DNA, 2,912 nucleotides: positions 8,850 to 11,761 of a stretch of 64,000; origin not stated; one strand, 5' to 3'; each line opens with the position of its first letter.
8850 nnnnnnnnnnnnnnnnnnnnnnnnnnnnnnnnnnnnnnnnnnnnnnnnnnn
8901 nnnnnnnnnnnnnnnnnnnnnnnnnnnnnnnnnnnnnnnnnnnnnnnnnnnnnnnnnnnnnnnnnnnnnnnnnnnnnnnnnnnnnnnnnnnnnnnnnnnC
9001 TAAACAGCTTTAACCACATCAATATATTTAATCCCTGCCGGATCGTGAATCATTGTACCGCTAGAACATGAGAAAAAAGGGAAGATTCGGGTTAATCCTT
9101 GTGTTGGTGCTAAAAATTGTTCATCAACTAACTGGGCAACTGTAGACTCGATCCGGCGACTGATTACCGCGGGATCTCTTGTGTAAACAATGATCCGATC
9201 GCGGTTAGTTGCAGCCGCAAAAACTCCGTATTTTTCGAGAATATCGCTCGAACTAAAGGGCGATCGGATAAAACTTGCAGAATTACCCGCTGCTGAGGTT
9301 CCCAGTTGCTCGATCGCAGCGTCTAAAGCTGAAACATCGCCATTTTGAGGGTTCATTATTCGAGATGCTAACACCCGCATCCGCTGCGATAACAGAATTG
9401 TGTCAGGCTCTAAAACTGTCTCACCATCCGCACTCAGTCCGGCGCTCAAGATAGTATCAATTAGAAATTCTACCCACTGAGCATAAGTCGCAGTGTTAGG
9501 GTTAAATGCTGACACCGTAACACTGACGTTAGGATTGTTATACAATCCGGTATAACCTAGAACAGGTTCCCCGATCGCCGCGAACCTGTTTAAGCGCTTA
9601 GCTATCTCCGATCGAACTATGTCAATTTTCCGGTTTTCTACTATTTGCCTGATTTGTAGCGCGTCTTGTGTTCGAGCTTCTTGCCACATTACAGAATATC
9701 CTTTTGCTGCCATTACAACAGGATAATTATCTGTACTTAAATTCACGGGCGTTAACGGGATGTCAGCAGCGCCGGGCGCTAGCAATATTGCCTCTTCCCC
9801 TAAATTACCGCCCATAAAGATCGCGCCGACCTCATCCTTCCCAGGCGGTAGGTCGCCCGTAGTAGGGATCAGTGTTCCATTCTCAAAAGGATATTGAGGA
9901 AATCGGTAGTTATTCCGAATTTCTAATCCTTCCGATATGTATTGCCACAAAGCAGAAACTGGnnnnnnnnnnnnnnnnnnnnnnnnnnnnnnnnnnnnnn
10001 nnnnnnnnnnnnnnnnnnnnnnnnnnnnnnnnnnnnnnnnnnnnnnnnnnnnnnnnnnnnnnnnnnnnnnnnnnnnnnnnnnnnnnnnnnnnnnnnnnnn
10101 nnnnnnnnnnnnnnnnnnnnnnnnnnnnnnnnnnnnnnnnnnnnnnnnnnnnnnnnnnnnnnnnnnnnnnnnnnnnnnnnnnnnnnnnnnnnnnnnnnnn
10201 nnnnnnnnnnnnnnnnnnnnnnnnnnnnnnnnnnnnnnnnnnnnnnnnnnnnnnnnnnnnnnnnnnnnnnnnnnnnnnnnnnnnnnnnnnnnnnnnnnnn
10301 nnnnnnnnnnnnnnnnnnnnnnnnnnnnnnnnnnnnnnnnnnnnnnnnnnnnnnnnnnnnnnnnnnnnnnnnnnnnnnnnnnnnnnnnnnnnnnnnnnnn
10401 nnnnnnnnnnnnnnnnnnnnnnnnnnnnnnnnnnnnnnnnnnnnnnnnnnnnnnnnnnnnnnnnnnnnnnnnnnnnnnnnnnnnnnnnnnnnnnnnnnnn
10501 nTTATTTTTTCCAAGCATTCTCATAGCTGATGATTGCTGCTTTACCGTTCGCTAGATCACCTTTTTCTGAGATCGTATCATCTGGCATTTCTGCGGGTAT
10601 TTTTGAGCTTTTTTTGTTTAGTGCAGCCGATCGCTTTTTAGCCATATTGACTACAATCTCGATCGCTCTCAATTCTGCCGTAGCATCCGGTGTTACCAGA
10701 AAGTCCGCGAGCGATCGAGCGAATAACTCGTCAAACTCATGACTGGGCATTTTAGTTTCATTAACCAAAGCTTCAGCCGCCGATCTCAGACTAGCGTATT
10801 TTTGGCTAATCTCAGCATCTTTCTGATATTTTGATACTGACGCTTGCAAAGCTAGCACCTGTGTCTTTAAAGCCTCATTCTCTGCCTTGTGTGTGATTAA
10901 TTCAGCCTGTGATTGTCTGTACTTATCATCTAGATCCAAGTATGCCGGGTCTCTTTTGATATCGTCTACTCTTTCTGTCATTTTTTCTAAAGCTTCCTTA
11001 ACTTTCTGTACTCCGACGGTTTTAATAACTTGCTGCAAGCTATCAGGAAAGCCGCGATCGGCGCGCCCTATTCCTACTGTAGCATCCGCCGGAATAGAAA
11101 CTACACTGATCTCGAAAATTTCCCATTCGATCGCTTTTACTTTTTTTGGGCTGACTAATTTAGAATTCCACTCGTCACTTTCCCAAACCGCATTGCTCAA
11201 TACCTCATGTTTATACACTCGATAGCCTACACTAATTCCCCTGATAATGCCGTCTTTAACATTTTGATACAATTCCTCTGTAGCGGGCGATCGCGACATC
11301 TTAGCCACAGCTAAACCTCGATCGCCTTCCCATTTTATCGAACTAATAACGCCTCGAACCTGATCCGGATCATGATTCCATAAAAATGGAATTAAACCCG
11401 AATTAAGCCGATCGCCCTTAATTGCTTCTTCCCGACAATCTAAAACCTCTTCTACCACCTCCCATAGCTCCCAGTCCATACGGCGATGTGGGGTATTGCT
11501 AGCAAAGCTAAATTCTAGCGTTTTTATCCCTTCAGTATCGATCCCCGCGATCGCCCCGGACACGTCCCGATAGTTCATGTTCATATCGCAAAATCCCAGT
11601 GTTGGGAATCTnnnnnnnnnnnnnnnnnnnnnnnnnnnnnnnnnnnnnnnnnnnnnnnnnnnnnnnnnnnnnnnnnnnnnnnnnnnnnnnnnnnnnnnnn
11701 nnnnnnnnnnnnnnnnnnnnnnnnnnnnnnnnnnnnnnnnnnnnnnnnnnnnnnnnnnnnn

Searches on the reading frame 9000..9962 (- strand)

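Call 17: search_protein_families(library=pfam, proteins=[window:9000-9962:-], max_evalue=0.01)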
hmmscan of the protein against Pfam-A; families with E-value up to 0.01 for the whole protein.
window:9000-9962:- (320 aa): 1 family
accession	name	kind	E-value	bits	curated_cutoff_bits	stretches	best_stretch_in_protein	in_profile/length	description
PF09950.15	Major_capside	-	4.9e-20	72.3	26.8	1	61-316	6-250/251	Major capsid protein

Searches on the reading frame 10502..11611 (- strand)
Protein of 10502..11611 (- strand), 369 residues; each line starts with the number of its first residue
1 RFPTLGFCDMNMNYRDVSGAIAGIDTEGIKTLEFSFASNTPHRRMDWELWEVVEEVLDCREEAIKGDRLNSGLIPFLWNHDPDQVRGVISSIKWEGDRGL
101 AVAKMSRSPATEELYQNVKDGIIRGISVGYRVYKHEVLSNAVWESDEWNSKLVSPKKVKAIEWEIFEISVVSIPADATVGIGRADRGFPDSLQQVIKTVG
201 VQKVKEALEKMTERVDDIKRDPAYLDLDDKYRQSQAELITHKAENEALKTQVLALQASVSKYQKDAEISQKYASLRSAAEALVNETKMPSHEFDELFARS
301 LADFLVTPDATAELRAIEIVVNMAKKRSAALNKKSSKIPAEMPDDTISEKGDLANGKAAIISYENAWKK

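Call 17: search_protein_families(library=pfam, proteins=[window:10502-11611:-], max_evalue=0.01)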
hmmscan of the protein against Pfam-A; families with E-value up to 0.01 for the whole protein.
window:10502-11611:- (369 aa): 1 family
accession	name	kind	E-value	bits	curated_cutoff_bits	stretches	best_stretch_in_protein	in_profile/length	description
PF04586.22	Peptidase_S78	-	1e-11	45.7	21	1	70-178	47-149/165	Caudovirus prohead serine protease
